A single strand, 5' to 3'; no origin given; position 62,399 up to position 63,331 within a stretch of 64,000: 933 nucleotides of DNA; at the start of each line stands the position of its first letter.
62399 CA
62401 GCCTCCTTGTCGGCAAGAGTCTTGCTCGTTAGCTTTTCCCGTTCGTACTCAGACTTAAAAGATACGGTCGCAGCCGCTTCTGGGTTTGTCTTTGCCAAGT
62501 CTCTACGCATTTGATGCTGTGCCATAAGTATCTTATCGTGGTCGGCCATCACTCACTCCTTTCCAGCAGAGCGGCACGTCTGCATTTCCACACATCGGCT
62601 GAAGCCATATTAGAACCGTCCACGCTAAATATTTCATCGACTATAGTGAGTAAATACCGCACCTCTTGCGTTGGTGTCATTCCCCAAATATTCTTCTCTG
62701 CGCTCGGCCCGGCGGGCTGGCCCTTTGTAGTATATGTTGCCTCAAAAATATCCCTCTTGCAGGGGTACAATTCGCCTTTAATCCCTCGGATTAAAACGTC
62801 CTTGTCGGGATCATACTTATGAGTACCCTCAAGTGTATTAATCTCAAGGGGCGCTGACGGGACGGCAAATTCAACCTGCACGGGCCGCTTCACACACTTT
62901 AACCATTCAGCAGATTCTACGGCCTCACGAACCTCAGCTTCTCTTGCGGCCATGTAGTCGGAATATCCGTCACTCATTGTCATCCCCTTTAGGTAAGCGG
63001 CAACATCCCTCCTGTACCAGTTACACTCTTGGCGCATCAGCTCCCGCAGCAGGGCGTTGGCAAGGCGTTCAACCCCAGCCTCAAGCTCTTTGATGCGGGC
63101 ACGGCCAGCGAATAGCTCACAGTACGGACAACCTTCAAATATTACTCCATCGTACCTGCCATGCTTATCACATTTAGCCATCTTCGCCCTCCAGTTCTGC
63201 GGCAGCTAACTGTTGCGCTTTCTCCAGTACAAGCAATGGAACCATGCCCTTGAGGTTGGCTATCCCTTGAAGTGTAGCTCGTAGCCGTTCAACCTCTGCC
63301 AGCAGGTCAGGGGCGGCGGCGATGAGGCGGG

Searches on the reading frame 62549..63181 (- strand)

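Call 28: search_protein_families(library=phrogs, proteins=[window:62549-63181:-], max_evalue=0.001)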
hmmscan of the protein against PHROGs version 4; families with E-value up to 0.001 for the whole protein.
window:62549-63181:- (210 aa): 3 families
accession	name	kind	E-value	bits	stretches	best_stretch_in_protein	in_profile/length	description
phrog_419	-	unknown function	5.1e-10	40.3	1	110-151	81-121/300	-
phrog_4502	-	unknown function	5.1e-08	34.1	1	113-152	47-85/190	-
phrog_1810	-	unknown function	8e-06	27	1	109-162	49-101/166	-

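Call 50: search_protein_families(library=pfam, proteins=[window:62549-63181:-], max_evalue=0.01)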
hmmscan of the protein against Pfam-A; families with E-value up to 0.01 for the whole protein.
window:62549-63181:- (210 aa): 0 families
